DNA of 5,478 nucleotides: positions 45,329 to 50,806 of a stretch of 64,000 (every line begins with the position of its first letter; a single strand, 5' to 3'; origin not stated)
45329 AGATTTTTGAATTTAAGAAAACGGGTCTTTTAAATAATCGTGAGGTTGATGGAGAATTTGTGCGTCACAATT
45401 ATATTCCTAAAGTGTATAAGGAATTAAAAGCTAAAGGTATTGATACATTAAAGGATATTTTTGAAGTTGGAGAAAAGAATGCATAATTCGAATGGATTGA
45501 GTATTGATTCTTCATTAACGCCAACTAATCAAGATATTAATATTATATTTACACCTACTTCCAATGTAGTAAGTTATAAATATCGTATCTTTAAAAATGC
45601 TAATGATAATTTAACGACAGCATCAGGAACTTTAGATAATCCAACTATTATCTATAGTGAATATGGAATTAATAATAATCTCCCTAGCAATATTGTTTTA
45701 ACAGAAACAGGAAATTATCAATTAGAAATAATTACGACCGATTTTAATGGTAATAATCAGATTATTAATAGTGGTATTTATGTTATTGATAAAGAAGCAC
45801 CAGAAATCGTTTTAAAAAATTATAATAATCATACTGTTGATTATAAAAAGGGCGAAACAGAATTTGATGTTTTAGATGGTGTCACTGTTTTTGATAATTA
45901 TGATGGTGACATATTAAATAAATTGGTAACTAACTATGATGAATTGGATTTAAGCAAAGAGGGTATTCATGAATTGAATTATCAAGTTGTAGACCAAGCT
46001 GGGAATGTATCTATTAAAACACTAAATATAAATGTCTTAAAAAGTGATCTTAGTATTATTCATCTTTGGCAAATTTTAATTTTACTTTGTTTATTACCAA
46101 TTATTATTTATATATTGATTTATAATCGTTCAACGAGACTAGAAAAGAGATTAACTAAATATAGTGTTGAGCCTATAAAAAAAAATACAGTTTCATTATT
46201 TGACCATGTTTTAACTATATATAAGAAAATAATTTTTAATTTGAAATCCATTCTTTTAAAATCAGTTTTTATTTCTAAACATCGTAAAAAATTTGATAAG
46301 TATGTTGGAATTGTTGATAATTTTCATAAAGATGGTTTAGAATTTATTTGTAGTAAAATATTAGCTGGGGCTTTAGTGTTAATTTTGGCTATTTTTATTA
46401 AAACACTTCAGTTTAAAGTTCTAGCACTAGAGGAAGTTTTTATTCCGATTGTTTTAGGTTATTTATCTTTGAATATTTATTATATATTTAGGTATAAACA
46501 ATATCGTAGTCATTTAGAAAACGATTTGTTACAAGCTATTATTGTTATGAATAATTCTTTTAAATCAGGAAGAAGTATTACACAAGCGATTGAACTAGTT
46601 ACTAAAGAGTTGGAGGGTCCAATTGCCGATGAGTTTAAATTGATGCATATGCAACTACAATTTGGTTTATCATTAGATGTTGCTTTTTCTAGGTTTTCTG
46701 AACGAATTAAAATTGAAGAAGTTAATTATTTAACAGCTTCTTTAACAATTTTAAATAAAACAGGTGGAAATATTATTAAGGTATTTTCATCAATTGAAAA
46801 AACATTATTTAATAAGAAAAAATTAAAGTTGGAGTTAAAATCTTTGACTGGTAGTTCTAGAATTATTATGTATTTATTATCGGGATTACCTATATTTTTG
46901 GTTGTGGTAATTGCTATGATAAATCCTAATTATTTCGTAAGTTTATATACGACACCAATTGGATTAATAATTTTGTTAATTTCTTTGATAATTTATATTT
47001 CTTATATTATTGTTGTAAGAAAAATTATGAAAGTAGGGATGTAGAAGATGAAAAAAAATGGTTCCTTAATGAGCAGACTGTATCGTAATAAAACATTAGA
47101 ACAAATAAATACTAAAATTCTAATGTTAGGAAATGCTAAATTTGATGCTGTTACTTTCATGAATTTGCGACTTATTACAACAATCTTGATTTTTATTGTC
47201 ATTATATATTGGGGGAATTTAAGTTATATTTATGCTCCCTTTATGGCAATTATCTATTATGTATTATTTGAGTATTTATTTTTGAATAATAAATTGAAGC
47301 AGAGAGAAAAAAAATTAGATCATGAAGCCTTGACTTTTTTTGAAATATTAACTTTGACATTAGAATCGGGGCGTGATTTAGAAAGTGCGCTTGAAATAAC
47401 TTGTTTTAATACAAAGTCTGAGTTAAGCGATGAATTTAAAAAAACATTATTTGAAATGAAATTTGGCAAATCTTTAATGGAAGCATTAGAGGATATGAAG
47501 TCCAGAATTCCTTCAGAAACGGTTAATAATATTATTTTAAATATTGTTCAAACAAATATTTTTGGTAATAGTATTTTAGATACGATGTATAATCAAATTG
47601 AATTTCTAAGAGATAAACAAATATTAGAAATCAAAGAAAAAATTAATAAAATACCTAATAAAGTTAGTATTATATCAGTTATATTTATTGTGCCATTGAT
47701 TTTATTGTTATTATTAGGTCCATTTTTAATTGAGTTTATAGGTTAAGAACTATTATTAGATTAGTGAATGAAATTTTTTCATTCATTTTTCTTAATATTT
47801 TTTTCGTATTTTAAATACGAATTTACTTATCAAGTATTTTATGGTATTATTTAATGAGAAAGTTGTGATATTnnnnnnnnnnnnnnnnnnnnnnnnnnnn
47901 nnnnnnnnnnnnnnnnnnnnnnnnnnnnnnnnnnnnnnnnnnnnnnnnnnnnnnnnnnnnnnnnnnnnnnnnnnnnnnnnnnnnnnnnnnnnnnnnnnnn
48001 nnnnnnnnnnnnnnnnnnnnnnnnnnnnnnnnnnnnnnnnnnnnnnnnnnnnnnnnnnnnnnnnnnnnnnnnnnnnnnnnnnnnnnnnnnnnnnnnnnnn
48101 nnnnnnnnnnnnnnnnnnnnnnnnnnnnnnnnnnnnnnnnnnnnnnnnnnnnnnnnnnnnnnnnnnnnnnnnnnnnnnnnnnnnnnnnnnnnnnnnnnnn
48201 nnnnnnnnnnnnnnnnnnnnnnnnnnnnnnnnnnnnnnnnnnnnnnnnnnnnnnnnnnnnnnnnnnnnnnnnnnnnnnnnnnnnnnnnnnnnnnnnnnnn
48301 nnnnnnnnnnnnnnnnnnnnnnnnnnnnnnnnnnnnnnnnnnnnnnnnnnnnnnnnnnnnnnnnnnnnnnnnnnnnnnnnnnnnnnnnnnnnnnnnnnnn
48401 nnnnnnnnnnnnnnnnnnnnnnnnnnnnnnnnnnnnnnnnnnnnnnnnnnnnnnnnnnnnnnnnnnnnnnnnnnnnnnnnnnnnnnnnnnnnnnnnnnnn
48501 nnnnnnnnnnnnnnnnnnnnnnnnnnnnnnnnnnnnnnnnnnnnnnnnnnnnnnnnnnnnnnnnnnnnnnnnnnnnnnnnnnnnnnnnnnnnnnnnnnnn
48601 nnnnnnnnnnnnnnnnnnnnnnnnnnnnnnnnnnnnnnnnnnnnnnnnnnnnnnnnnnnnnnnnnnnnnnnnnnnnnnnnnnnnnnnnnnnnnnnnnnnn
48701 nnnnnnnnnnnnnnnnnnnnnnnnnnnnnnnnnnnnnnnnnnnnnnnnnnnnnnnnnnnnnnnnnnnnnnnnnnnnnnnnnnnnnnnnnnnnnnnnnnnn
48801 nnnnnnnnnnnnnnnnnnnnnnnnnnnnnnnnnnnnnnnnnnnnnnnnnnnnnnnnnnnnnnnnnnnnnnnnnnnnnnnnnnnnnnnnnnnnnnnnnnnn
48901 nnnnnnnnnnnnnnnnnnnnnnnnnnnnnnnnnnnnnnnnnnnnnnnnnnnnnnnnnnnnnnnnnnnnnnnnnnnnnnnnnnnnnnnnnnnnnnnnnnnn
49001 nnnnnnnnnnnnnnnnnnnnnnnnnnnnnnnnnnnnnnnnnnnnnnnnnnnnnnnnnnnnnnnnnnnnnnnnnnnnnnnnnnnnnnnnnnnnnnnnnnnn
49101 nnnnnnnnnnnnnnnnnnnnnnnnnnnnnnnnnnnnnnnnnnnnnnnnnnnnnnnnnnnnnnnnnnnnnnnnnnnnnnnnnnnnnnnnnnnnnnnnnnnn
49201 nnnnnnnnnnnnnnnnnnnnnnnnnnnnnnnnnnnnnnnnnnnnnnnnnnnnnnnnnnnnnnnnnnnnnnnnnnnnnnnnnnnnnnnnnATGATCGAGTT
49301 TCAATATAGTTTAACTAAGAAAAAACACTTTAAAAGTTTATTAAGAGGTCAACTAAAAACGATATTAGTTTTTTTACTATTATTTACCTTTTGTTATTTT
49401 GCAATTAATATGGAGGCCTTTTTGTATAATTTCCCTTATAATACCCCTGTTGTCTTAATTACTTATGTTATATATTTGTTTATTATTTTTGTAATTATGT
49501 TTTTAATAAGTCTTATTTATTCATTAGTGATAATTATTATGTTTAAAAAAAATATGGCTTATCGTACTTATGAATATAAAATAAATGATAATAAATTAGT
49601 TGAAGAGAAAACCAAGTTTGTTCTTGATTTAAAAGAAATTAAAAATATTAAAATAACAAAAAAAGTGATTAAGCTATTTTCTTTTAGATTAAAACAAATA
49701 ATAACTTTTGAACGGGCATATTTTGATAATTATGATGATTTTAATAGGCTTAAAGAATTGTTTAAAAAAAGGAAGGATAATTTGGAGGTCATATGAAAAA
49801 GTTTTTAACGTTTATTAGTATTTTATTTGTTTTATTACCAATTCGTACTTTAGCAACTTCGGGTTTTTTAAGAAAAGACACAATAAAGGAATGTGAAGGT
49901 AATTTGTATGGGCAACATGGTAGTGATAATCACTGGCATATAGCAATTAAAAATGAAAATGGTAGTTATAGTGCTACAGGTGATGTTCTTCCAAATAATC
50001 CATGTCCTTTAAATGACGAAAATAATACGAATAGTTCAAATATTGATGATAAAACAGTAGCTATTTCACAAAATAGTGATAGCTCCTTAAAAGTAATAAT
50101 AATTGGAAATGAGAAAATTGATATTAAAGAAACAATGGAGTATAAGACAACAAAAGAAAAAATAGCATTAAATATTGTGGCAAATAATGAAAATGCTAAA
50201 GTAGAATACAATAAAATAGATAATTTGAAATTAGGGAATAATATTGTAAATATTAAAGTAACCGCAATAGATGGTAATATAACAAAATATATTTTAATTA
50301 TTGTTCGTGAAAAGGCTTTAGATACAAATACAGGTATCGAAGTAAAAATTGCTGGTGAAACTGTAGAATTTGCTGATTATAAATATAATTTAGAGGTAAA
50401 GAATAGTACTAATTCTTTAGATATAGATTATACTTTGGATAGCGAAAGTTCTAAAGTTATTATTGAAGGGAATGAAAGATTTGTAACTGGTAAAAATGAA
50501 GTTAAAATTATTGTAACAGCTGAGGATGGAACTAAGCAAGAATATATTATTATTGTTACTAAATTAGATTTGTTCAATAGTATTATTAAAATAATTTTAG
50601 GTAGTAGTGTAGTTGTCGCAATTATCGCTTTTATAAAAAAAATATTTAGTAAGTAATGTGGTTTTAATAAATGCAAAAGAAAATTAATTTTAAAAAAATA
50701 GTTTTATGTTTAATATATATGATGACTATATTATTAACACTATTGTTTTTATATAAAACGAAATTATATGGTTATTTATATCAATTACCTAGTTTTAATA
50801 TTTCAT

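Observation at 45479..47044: TadB fused to two N-terminal Ig-like domains with no signal peptide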

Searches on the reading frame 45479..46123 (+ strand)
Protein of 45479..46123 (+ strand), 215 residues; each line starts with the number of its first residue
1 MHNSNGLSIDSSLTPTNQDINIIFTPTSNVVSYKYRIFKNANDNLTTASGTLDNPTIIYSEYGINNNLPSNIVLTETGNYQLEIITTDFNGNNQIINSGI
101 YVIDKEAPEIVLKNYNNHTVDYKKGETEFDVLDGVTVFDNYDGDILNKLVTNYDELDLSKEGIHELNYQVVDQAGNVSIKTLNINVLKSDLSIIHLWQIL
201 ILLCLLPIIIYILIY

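Call 44: search_protein_families(library=pfam, alignment_id=A2, max_evalue=0.01)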
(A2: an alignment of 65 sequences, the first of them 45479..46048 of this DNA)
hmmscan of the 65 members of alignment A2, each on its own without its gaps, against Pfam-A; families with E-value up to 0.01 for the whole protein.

A. member 1, window:45479-46048:+ (190 aa): 4 families
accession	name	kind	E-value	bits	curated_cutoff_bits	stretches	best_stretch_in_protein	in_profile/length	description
PF16403.11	Bact_surface_Ig-like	-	2.7e-06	27.8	27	1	132-186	19-71/71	Bacterial surface protein, Ig-like domain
PF19077.6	Big_13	-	0.00085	20.2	27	0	160-186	73-100/102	Bacterial Ig-like domain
PF15418.12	DUF4625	-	0.0016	19.1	27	0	68-100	99-128/131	Domain of unknown function (DUF4625)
PF02494.22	HYR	-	0.0035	18.1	21.7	1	104-183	2-78/81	HYR domain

B. families by the number of members that match (of 65 scanned): 28 families (the first 25 are shown)
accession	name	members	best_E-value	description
PF16403.11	Bact_surface_Ig-like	64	3.7e-12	Bacterial surface protein, Ig-like domain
PF02494.22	HYR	39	3.5e-07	HYR domain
PF17963.7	Big_9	16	0.00015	Bacterial Ig domain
PF19077.6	Big_13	13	2.2e-05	Bacterial Ig-like domain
PF15418.12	DUF4625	8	7.1e-05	Domain of unknown function (DUF4625)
PF18981.6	InlK_D3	7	4.8e-07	Internalin K domain (D3/D4)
PF08329.16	ChitinaseA_N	7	0.00024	Chitinase A, N-terminal domain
PF13750.12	Big_3_3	6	0.0014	Bacterial Ig-like domain (group 3)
PF18911.6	PKD_4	4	0.00041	PKD domain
PF23237.1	HYR_4C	4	0.00076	HYR-like domain with 4 cysteines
PF04170.18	NlpE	3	0.0027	NlpE N-terminal domain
PF07523.18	Big_3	3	0.0032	Bacterial Ig-like domain (group 3)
PF00801.26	PKD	2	0.0033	PKD domain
PF09136.16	Glucodextran_B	2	0.0038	Glucodextranase, domain B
PF07495.19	Y_Y_Y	1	0.0003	Y_Y_Y domain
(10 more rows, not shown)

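Call 51: predict_structure(alignment_id=A2)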
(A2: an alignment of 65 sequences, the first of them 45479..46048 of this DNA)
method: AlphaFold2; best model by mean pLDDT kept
length: 190 residues; sequences in the alignment: 65
mean_pLDDT: 92.2   pTM: 0.82
mean pLDDT of the five models: 92.2, 92.1, 91.5, 90.5, 88.9
residues with pLDDT >= 90: 147; 70-90: 38; 50-70: 3; < 50: 2
segments of 3 or more residues with pLDDT < 50: none
pLDDT, mean of each block of 10 residues (from residue 1): 77 96 96 96 88 88 95 96 97 96 97 82 84 93 96 93 96 97 89
secondary structure, 60 per line:
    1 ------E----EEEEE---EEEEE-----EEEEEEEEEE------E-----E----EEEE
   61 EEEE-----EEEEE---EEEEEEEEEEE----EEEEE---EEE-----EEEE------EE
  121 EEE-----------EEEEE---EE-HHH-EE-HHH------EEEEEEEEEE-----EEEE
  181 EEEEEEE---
elements in order: E12-16 E20-24 E30-39 E57-64 E70-74 E78-88 E93-97 E101-103 E109-112 E119-123 E135-139 E162-171 E177-187

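Call 56: fold_search(model_id=the predicted structure, library=pdb)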
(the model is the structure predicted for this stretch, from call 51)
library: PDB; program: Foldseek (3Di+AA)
matches with E <= 10: 1906; with E <= 0.001: 14
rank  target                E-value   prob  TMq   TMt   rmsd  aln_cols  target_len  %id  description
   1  7js4                  1.3e-05  1.00  0.37  0.09  15.1       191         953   15  The structure of the M60 catalytic domain with the CBM51-1 and CBM51-2 domains from Clostridium perfringens ZmpB (released 2021-02-03)
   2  3pdd                  2.3e-05  1.00  0.32  0.32   9.4       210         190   15  Structures of Clostridium thermocellum CbhA fibronectin(III)-like modules (released 2011-11-23)
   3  9e99_J                1.3e-04  0.98  0.26  0.19  15.1       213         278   18  Cryo-EM reconstruction of Escherichia phage N4 capsid (released 2025-02-19)
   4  4mng_E                1.9e-04  1.00  0.32  0.27  19.9       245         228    9  Structure of the DP10.7 TCR with CD1d-sulfatide (released 2013-12-18)
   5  5j5j_A                2.2e-04  0.98  0.26  0.13  12.4       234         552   15  Crystal structure of a chimera of human Desmocollin-2 EC1 and human Desmoglein-2 EC2-EC5 (released 2016-06-22)
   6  5erd_A                3.5e-04  0.97  0.26  0.13  12.1       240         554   14  Crystal structure of human Desmoglein-2 ectodomain (released 2016-06-22)
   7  2yn5_B                4.1e-04  1.00  0.43  0.31  12.4       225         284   16  Structural insight into the giant calcium-binding adhesin SiiE: implications for the adhesion of Salmonella enterica t (released 2013-04-03)
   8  5erd_B                5.2e-04  0.97  0.27  0.13  11.7       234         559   15  Crystal structure of human Desmoglein-2 ectodomain (released 2016-06-22)
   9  2yn5_A                6.1e-04  1.00  0.43  0.32  10.8       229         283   16  Structural insight into the giant calcium-binding adhesin SiiE: implications for the adhesion of Salmonella enterica t (released 2013-04-03)
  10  6yax_MMM              6.5e-04  0.98  0.28  0.29  11.7       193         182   11  Crystal structure of CD32b (Fc Gamma Receptor IIb) in complex with Human IgG1 Fab fragment (5C05) (released 2021-10-06)
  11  8pxc                  6.8e-04  1.00  0.36  0.29  12.4       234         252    8  Structure of Fap1, a domain of the accessory Sec-dependent serine-rich glycoprotein adhesin from Streptococcus oralis, s (released 2023-10-25)
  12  6mej_B                8.1e-04  0.96  0.26  0.25  14.5       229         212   11  Crystal structure of Hepatitis C virus envelope glycoprotein E2 ectodomain in complex with human antibodies HEPC3 and  (released 2018-11-21)
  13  7ryn_D                9.0e-04  0.98  0.31  0.34  11.7       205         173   10  CD1a-sulfatide-gdTCR complex (released 2022-05-18)
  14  6s5y_B                9.5e-04  1.00  0.35  0.40   5.1       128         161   12  Structure of tandemly arrayed consecutive Rib domains (Rib2R) from Group B Streptococcal species Streptococcus agalact (released 2019-12-11)
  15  3tf7_G                1.0e-03  0.98  0.30  0.27  17.5       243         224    6  42F3 QL9/H2-Ld complex (released 2011-12-07)
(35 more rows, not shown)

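Call 75: find_homologous_proteins(query=window:45479-46123:+, max_evalue=0.001)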
Query window:45479-46123:+ (215 aa): 3 proteins with E <= 0.001 among 187 candidates.
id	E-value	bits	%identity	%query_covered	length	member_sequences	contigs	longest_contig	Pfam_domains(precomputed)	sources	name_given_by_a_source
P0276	7.4e-80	285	65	100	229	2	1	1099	-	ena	-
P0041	8.7e-76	272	61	100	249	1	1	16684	PF02494.23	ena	-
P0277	4.8e-42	162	64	59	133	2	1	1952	-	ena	-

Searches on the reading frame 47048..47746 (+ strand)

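Call 6: search_protein_families(library=pfam, proteins=[window:47048-47746:+], max_evalue=0.01)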
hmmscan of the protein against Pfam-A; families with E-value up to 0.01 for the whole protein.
window:47048-47746:+ (232 aa): 1 family
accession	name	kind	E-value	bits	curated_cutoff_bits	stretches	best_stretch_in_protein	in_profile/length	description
PF00482.28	T2SSF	-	3.1e-15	56.7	25.2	1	97-223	1-124/125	Type II secretion system (T2SS), protein F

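Call 78: search_protein_families(library=ncbifam, proteins=[window:47048-47746:+], max_evalue=0.001)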
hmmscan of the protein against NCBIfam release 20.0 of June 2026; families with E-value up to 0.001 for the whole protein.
window:47048-47746:+ (232 aa): 0 families

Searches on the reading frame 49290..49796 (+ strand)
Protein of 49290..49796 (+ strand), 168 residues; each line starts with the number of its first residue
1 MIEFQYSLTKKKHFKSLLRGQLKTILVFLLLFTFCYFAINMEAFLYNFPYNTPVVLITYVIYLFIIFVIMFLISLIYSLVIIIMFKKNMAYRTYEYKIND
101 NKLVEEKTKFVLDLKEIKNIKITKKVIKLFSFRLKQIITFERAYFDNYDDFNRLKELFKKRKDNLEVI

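Call 6: search_protein_families(library=pfam, proteins=[window:49290-49796:+], max_evalue=0.01)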
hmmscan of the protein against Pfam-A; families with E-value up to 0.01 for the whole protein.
window:49290-49796:+ (168 aa): 1 family
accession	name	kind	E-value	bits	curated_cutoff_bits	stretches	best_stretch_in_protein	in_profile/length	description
PF07264.17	EI24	-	0.0022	18.6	32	1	16-96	13-97/199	Sulfate transporter CysZ/Etoposide-induced protein 2.4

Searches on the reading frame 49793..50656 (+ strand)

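Call 6: search_protein_families(library=pfam, proteins=[window:49793-50656:+], max_evalue=0.01)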
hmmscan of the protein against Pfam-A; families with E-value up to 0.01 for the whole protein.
window:49793-50656:+ (287 aa): 1 family
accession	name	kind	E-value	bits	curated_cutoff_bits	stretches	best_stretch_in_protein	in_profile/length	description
PF12733.13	Cadherin-like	-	1.4e-07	32.3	24.2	1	195-257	15-88/89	Cadherin-like beta sandwich domain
